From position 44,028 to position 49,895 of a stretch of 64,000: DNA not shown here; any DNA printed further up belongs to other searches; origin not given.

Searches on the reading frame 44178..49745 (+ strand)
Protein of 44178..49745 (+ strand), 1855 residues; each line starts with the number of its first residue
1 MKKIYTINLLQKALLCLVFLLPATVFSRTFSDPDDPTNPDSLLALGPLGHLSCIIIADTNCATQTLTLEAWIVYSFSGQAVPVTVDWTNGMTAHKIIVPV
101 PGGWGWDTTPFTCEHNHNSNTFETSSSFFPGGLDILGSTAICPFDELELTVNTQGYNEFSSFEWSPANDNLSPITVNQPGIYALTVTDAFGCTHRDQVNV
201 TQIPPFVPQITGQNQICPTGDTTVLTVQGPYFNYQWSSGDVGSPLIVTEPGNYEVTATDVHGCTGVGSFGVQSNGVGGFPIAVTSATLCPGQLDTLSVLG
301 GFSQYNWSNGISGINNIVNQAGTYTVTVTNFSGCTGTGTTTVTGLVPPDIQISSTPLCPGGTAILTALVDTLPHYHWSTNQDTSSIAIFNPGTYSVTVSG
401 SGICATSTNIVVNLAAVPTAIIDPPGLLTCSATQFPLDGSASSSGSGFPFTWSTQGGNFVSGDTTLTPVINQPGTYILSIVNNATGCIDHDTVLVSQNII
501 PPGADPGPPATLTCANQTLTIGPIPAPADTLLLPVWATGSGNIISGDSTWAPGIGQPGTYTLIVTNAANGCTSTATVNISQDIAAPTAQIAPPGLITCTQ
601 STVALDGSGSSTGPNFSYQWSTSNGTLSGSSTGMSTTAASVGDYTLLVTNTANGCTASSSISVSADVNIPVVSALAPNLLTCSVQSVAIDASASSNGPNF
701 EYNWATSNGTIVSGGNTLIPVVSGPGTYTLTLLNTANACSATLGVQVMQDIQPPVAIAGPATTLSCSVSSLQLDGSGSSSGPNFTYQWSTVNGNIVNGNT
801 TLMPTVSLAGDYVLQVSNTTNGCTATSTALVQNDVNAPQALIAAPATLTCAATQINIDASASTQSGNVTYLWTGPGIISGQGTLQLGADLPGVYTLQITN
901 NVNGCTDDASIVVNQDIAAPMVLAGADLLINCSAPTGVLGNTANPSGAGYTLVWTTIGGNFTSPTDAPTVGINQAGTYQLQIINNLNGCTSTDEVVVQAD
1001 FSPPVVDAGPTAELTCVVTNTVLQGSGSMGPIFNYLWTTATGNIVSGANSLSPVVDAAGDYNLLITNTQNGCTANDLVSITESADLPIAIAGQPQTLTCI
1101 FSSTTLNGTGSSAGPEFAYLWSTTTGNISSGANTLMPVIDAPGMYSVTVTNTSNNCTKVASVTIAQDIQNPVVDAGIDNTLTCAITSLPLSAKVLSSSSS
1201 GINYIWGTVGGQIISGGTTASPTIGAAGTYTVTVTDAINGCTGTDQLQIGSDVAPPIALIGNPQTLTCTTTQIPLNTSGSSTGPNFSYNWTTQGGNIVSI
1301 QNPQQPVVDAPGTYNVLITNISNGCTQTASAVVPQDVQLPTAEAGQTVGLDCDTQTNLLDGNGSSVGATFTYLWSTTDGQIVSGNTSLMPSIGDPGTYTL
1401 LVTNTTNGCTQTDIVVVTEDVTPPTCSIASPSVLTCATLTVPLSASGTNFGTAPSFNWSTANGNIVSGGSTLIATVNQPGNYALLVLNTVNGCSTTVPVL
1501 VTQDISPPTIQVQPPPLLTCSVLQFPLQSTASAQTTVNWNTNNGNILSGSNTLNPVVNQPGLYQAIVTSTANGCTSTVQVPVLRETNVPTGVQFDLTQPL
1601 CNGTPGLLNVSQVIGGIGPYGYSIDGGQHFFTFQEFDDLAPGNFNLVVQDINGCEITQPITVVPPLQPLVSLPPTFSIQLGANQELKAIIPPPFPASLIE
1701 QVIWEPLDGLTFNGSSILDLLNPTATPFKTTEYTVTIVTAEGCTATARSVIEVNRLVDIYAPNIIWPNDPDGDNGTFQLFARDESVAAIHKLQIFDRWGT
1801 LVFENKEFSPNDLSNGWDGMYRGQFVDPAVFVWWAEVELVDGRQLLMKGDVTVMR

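Call 25: search_protein_families(library=pfam, proteins=[window:44178-49745:+], max_evalue=0.00001)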
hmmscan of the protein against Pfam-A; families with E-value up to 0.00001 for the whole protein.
window:44178-49745:+ (1855 aa): 6 families
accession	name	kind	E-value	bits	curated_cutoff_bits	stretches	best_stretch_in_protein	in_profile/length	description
PF18911.6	PKD_4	-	1.6e-24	86.2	27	0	1254-1329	2-79/85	PKD domain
PF22352.2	K319L-like_PKD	-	2.7e-16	59.8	27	0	597-663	8-82/84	K319L-like, PKD domain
PF00801.26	PKD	-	3.5e-14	53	23.5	0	590-659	4-76/80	PKD domain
PF19081.6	Ig_7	-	1.4e-10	41.8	27.3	0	592-668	8-83/84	Ig-like domain CHU_C associated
PF13585.12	CHU_C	-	9.9e-08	32.4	27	1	1761-1837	3-72/86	CHU_C Type IX secretion signal domain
PF24312.1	Ig-like_POM152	-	1.6e-06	28.8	27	0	1524-1580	24-85/89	Nucleoporin POM152, Ig-like domain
